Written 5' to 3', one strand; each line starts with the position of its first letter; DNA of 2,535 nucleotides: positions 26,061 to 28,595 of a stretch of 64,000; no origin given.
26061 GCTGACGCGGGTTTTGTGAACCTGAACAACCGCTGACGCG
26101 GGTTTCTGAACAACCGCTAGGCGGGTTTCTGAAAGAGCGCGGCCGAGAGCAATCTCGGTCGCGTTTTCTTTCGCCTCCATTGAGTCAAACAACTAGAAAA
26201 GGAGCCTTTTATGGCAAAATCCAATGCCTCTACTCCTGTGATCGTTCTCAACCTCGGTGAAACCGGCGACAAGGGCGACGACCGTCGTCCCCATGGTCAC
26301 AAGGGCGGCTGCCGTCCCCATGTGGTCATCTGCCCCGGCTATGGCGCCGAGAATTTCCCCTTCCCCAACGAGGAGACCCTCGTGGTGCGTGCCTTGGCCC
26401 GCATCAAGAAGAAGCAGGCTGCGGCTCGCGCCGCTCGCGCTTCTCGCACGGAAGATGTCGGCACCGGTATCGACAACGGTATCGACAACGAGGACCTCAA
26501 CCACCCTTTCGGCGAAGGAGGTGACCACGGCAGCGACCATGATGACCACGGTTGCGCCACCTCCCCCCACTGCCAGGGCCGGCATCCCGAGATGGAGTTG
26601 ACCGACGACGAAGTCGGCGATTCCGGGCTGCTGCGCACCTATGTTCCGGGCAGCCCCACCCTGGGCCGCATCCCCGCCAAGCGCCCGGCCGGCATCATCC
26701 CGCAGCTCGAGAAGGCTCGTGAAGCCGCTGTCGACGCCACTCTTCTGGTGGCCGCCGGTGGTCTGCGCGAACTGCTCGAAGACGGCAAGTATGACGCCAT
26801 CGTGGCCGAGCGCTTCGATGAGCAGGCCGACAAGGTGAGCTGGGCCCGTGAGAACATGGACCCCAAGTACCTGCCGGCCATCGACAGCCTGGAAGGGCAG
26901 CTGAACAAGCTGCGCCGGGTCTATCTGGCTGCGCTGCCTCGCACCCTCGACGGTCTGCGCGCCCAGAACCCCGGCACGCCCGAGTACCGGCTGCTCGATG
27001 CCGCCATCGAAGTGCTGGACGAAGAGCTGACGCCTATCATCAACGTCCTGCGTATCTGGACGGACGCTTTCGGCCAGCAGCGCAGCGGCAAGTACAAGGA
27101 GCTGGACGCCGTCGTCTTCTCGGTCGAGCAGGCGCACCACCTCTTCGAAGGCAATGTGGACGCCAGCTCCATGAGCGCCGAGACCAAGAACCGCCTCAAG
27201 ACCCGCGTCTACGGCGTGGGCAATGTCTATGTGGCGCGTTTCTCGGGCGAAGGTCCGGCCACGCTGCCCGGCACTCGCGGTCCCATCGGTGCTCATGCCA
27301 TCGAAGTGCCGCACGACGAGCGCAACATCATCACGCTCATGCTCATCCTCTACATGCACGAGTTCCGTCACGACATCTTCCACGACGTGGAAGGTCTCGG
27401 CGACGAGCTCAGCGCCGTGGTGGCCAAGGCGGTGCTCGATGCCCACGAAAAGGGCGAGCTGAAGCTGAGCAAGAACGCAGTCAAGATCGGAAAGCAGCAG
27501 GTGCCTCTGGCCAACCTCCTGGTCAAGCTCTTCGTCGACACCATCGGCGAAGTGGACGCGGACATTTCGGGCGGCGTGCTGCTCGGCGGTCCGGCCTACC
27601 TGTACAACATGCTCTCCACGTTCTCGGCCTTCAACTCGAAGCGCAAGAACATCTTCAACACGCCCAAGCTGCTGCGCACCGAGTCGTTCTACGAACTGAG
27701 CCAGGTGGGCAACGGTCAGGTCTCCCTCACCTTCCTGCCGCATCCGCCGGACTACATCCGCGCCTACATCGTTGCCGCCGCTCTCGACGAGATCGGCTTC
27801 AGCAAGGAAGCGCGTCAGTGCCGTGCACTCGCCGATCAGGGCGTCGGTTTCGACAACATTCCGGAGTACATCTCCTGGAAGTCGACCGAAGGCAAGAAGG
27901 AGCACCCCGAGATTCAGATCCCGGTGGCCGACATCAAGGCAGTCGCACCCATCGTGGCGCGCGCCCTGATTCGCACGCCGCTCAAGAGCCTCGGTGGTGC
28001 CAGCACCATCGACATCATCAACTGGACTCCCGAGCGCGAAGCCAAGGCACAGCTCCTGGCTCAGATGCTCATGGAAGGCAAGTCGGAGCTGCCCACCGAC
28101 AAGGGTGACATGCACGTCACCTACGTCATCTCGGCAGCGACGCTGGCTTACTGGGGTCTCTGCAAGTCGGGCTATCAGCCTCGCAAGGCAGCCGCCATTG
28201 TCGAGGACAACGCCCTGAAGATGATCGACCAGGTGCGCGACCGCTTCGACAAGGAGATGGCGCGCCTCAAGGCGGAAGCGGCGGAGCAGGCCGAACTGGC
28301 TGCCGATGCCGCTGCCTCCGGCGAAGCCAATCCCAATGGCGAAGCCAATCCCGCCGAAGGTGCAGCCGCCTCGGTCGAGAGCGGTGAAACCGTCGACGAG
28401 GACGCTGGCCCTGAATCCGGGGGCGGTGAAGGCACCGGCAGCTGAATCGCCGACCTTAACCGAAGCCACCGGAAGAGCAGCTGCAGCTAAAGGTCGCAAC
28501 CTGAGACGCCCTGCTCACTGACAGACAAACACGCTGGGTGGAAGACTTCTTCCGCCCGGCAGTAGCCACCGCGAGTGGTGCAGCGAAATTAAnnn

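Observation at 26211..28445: Orphan 744-aa HExxH protein with neprilysin-like spacing to a GExxxD motif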

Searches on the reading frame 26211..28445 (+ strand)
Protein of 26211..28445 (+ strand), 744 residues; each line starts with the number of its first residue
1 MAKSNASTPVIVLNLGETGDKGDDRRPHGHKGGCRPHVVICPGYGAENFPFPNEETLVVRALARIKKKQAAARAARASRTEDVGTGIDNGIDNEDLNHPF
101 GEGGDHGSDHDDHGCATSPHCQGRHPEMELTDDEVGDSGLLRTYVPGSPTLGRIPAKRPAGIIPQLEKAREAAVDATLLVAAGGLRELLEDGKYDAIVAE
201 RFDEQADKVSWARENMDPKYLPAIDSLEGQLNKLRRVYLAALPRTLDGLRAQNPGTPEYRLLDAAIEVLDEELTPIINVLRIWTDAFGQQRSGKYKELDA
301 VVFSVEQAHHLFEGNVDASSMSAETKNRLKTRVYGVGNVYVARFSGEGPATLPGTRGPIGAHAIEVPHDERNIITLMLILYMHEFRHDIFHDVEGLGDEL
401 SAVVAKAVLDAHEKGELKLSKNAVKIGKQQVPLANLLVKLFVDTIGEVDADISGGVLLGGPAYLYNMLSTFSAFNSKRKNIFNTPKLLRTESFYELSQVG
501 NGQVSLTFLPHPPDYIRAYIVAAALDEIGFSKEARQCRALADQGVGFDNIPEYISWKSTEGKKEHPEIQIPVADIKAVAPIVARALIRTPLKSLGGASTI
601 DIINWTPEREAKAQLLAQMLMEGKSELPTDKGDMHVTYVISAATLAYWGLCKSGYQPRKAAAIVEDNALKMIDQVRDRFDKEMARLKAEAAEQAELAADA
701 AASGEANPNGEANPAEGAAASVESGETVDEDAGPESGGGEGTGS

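Call 4: search_protein_families(library=pfam, proteins=[window:26211-28445:+], max_evalue=0.1)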
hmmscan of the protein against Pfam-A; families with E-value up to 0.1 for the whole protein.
window:26211-28445:+ (744 aa): 0 families

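Call 5: search_solved_structures(query=window:26211-28445:+, max_evalue=10)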
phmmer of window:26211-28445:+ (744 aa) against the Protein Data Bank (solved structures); distinct sequences matched with E-value up to 10: 1.
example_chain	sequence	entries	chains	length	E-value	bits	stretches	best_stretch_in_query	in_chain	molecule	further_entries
8w33_A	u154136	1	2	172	0.29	12.8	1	321-376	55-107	McrD (methyl-coenzyme M reductase operon protein D)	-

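Call 6: find_homologous_proteins(query=window:26211-28445:+, max_evalue=0.001)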
Query window:26211-28445:+ (744 aa): 112 proteins with E <= 0.001 among 8000 candidates.
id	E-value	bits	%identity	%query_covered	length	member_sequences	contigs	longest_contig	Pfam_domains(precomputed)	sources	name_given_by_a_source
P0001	0.0e+0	1619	97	100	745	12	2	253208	-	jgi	jgi:hypothetical protein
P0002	0.0e+0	1293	82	98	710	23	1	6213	-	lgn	-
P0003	0.0e+0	1258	81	92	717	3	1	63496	-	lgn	-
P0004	0.0e+0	1257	81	92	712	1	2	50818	-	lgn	-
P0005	0.0e+0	1207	80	91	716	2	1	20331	-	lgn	-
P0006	0.0e+0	1192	78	93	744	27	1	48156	-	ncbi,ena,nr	ncbi:MAG: hypothetical protein IPL73_23795 [Candidatus Obscuribacter sp.]|nr:hypothetical protein [C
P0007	6.0e-287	972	64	91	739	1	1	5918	-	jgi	jgi:hypothetical protein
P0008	1.9e-284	964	64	91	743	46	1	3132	-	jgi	-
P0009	6.5e-284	962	63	91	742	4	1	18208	-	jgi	-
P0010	2.3e-283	960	64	91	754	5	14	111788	-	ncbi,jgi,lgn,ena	jgi:hypothetical protein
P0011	8.5e-283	958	61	99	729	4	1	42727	-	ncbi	-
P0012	8.7e-282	955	63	92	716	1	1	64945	-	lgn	-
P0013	7.3e-279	945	64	91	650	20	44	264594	-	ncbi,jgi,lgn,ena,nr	ncbi:MAG: hypothetical protein K2X70_01340 [Candidatus Obscuribacterales bacterium]|jgi:hypothetical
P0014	4.7e-277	939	61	99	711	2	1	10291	-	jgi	jgi:hypothetical protein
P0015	9.5e-275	932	60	96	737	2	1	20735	-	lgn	-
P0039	3.6e-213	728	54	87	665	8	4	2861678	-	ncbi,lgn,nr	ncbi:MAG: hypothetical protein IPM23_02720 [Candidatus Melainabacteria bacterium]|nr:hypothetical pr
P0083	3.4e-176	606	47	88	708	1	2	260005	-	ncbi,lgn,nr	ncbi:MAG: hypothetical protein DKT66_09700 [Candidatus Melainabacteria bacterium]|nr:MAG: hypothetic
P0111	7.8e-134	466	39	86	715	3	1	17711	-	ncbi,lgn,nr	ncbi:MAG: hypothetical protein K2W95_09800 [Candidatus Obscuribacterales bacterium]|nr:hypothetical 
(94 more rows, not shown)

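Call 7: search_protein_families(library=ncbifam, proteins=[window:26211-28445:+], max_evalue=0.1)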
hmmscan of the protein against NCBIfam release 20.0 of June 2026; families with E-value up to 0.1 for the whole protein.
window:26211-28445:+ (744 aa): 0 families

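Call 10: search_solved_structures(query=A1, max_evalue=10, show_alignments=3)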
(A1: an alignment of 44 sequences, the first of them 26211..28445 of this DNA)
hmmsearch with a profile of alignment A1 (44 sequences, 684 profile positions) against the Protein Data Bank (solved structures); distinct sequences matched with E-value up to 10: 0.
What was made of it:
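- Tried and rejected: PDB by sequence. phmmer and the family profile found nothing relevant (calls 5, 10).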

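Call 13: find_encoding_contigs(protein=P0039, flank=8000, max_places=2)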
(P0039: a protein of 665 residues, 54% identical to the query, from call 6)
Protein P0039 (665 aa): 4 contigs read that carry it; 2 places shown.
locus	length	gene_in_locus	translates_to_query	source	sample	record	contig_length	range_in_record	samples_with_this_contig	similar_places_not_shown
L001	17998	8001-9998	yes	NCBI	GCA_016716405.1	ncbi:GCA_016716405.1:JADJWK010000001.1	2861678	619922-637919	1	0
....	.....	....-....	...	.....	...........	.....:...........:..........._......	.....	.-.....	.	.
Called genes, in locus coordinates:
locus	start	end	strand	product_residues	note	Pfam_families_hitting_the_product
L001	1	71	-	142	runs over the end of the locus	PF00578:AhpC-TSA, PF00085:Thioredoxin, PF08534:Redoxin, PF13098:Thioredoxin_2, PF13905:Thioredoxin_8 (weak)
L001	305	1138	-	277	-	PF12146:Hydrolase_4, PF12697:Abhydrolase_6, PF00561:Abhydrolase_1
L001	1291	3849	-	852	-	PF17900:Peptidase_M1_N, PF01433:Peptidase_M1, PF11838:ERAP1_C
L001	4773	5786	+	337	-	PF01447:Peptidase_M4, PF02868:Peptidase_M4_C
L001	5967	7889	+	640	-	PF02771:Acyl-CoA_dh_N, PF02770:Acyl-CoA_dh_M, PF00441:Acyl-CoA_dh_1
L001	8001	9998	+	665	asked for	-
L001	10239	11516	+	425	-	-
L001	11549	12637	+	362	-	-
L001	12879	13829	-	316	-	PF00850:Hist_deacetyl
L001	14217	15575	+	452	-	PF01595:CNNM, PF00571:CBS (faint), PF03471:CorC_HlyC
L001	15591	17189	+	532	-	PF00149:Metallophos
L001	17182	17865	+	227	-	-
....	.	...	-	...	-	?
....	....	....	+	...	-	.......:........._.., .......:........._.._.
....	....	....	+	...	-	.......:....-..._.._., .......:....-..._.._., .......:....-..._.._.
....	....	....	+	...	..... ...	-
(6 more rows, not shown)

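Call 14: find_encoding_contigs(protein=P0083, flank=8000, max_places=2)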
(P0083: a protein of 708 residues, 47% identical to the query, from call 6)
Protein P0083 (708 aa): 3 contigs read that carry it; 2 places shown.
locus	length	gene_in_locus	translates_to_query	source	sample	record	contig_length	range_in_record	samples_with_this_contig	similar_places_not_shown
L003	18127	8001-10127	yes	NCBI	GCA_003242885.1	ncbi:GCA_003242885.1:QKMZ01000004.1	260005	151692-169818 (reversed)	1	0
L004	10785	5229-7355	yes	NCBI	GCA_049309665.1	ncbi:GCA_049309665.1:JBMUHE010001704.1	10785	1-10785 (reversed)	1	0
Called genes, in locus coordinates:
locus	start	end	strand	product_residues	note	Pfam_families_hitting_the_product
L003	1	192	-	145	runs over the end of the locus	-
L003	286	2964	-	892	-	PF17900:Peptidase_M1_N, PF01433:Peptidase_M1, PF11838:ERAP1_C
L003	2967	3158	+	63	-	-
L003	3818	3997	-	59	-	-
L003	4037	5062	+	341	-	PF01447:Peptidase_M4, PF02868:Peptidase_M4_C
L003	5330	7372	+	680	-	PF02771:Acyl-CoA_dh_N, PF02770:Acyl-CoA_dh_M, PF00441:Acyl-CoA_dh_1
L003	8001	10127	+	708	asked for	-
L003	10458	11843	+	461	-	-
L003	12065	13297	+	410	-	PF07661:MORN_2 (faint)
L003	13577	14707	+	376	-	-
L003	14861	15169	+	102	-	PF06127:Mpo1-like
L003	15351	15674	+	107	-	-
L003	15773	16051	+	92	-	-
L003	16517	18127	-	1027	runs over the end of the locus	PF00873:ACR_tran, PF03176:MMPL (weak)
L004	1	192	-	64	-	?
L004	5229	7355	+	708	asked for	-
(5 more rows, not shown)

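Call 15: find_encoding_contigs(protein=P0111, flank=8000, max_places=2)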
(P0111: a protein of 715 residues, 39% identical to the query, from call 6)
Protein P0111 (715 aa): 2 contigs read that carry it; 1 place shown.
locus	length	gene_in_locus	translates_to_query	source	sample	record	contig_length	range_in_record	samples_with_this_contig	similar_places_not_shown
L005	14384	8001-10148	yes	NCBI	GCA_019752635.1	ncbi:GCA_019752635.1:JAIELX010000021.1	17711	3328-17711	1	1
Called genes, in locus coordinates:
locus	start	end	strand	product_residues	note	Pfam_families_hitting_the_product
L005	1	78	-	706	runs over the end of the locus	PF01645:Glu_synthase, PF01070:FMN_dh (weak)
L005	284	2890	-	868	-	PF17900:Peptidase_M1_N, PF01433:Peptidase_M1, PF11838:ERAP1_C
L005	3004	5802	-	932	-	PF17900:Peptidase_M1_N, PF01433:Peptidase_M1, PF11838:ERAP1_C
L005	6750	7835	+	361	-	PF01447:Peptidase_M4, PF02868:Peptidase_M4_C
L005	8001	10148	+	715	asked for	-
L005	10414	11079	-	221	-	PF00484:Pro_CA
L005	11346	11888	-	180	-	PF27746:Small_heat_shock_put (faint), PF00011:HSP20, PF17886:ArsA_HSP20 (weak)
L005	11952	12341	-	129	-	PF00011:HSP20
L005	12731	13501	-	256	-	-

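Call 17: search_protein_families(library=phrogs, proteins=[window:26211-28445:+], max_evalue=0.1)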
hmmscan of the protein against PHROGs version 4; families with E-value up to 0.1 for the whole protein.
window:26211-28445:+ (744 aa): 2 families
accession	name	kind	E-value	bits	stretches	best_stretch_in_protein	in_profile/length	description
phrog_17676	-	unknown function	0.024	15.9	1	14-36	14-36/49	-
phrog_64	-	head and packaging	0.076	12.4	0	665-720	471-524/547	portal protein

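Call 18: search_protein_families(library=padloc, proteins=[window:26211-28445:+], max_evalue=0.1)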
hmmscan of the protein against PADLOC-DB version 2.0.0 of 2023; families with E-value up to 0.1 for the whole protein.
window:26211-28445:+ (744 aa): 0 families
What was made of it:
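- Tried and rejected: Pfam, NCBIfam, PHROGs and PADLOC on the target gave nothing (calls 4, 7, 17, 18).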

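Call 20: predict_structure(alignment_id=A1)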
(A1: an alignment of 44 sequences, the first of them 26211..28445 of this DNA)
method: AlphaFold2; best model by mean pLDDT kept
length: 744 residues; sequences in the alignment: 44
mean_pLDDT: 72.0   pTM: 0.63
mean pLDDT of the five models: 72.0, 70.7, 70.2, 69.1, 68.8
residues with pLDDT >= 90: 233; 70-90: 216; 50-70: 118; < 50: 177
segments of 3 or more residues with pLDDT < 50: 1-6, 18-46, 84-161, 286-294, 316-321, 333-338, 354-360, 710-744
pLDDT, mean of each block of 10 residues (from residue 1): 50 63 39 36 47 80 82 76 47 41 33 32 34 36 36 41 65 86 86 61 65 66 71 78 82 77 81 68 49 53 66 49 53 48 61 48 68 88 82 81 96 96 92 96 94 94 96 83 88 89 87 96 97 96 92 94 87 98 97 87 91 96 93 90 96 92 93 89 82 80 60 41 36 37 40
secondary structure, 60 per line:
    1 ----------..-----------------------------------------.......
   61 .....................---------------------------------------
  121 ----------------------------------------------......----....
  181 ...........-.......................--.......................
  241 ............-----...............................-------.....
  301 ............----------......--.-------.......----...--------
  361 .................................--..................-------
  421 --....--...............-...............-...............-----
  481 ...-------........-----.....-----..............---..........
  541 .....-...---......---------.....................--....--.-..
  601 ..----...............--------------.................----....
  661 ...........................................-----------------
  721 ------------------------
elements in order (helices of 4 or more, strands of 3 or more residues): H54-81 H167-172 H177-191 H193-215 H218-252 H258-288 H296-312 H323-328 E339-345 E350-352 E361-367 H368-392 H396-413 E423-426 E429-432 H433-443 H445-459 H461-475 E491-498 E504-508 H514-527 H531-545 E553-558 E568-571 H572-588 H599-602 H607-621 H636-652 H657-703
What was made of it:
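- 26292..26366 (+): Conserved N-terminal motif, residues 28-52 (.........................; family consensus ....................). Possible small metal-binding or pro-segment element. Low pLDDT in the model (call 20).
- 26709..27146 (+): Middle all-helical domain, residues about 167-312, conserved in the ~700-aa core family. DSSP helices 167-312 with pLDDT 61-86 (call 20).
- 27549..27563 (+): E447-V-D-A-D451 (ExxxD): proposed third zinc ligand, plus the Asp that orients the first His. They lie at the start of helix 445-459 (call 20).
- On Peptidase M13 (neprilysin/PepO): The region upstream of the catalytic motifs is a disordered linker plus a family-specific helical domain (call 20).
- Checked: The Ala/Glu-rich tail runs from about residue 690 to 744 and is disordered in the model (pLDDT <50 at 710-744; call 20).
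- The long disordered N-terminal linker could be a protease-sensitive segment (call 20).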

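Call 23: fold_search(model_id=the predicted structure, library=pdb)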
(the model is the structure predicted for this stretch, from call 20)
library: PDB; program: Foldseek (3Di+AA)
matches with E <= 10: 67; with E <= 0.001: 0
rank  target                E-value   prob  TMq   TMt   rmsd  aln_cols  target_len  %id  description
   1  7ose_A                8.1e-01  0.04  0.09  0.11  28.1       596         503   10  cytochrome bd-II type oxidase with bound aurachin D (released 2021-11-17)
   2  7ahk                  9.6e-01  0.03  0.07  0.11  26.0       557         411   11  Crystal structure of the outward-facing state of the substrate-free Na+-only bound glutamate transporter homolog GltPh (released 2020-11-18)
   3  8rl7_A                1.2e+00  0.06  0.11  0.16  24.0       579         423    9  SPNS2 in complex with homo Di-Gluebody GbD12 (released 2025-01-15)
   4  9irb_A                1.5e+00  0.03  0.09  0.12  26.4       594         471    9  CryoEM structure of hSLC15A4+Fab107 (released 2025-08-20)
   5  7wks_A                1.5e+00  0.03  0.08  0.12  23.9       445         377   10  Apo state of AtPIN3 (released 2022-08-10)
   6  9lm9_B                1.7e+00  0.04  0.10  0.14  20.1       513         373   11  Crystal structure of bvFP-Pfr21 (released 2026-01-28)
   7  8rld                  1.8e+00  0.04  0.10  0.14  24.2       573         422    9  SPNS2:sfGFP hetero dimer assembled by Di-Gluebody - SPNS2 local refinement (released 2025-01-15)
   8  7yub_R                1.9e+00  0.05  0.11  0.16  24.9       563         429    7  S1P-bound human SPNS2 (released 2023-09-06)
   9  7hkf                  1.9e+00  0.02  0.07  0.09  24.0       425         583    9  Group deposition for crystallographic fragment screening of the NS5 RNA-dependent RNA polymerase from Dengue virus serot (released 2024-10-30)
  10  7rcp_A                2.1e+00  0.02  0.07  0.10  26.5       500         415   11  GltPh mutant (S279E/D405N) in complex with aspartate and sodium ions (released 2022-04-20)
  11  9irc_A                2.3e+00  0.02  0.09  0.12  26.0       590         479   10  CyroEM structure of hSLC15A4+TASL+Fab235 (released 2025-08-20)
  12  6zz5_AAA              2.4e+00  0.02  0.06  0.11  29.0       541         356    8  Structure of soluble SmhB of the tripartite alpha-pore forming toxin, Smh, from Serratia marcescens. (released 2021-03-31)
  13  7kzm_A                2.6e+00  0.01  0.07  0.03  27.2       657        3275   11  Outer dynein arm bound to doublet microtubules from C. reinhardtii (released 2021-01-20)
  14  9ria_A                2.7e+00  0.02  0.10  0.09  30.1       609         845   11  Cryo-EM structure of tomato NRC3-AVRcap1b complex (released 2025-07-23)
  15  9ria_C                2.8e+00  0.02  0.09  0.08  25.9       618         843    8  Cryo-EM structure of tomato NRC3-AVRcap1b complex (released 2025-07-23)
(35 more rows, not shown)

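Call 27: search_protein_representatives(alignment_id=A1)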
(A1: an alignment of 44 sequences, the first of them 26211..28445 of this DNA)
Query: 44 sequences, 684 profile positions. Proteins with E-value up to 0.001 (for the whole library): 196; up to 1e-10: 118; up to 1e-30: 83. The best 150 are listed.
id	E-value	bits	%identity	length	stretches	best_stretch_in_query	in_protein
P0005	0.0e+00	1022.3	-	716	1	1-676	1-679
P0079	8.0e-294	993.0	-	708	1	7-668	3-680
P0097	2.8e-251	852.3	-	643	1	29-649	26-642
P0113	4.2e-229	779.1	-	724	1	23-669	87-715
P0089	9.0e-228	774.7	-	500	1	218-667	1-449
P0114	6.5e-226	768.5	-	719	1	29-668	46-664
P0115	8.9e-217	738.3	-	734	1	15-663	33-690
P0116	7.1e-215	732.1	-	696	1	38-665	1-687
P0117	4.0e-213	726.3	-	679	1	29-650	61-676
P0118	1.3e-206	704.8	-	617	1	31-652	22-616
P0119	1.2e-197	675.1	-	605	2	139-650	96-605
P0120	7.8e-194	662.5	-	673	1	26-644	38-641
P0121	3.7e-188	643.8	-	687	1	13-666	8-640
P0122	3.9e-187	640.4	-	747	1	27-667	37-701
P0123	4.6e-186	636.8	-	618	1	29-651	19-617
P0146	3.0e-110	386.3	-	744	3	189-651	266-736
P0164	6.1e-56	206.8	-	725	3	151-532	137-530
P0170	2.8e-52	194.7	-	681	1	191-653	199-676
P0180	8.6e-41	156.7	-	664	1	29-658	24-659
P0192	1.9e-29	119.2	-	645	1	39-626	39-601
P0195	5.0e-25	104.6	-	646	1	146-648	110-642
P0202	3.2e-20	88.7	-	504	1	337-643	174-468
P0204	6.5e-18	81.1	-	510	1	337-641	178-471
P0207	5.3e-17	78.1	-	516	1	352-642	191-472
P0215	1.8e-14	69.7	-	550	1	317-638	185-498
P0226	1.5e-10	56.7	-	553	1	357-638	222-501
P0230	1.4e-09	53.6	-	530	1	353-640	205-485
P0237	1.5e-08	50.1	-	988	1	317-589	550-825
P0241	9.1e-08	47.6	-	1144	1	315-636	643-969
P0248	3.9e-07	45.5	-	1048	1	350-635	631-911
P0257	3.2e-06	42.5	-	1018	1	345-633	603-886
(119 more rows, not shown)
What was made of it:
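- Checked: There are at least 112 close homologues (call 6) and 196 relatives among 1.84 billion representative proteins (call 27).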
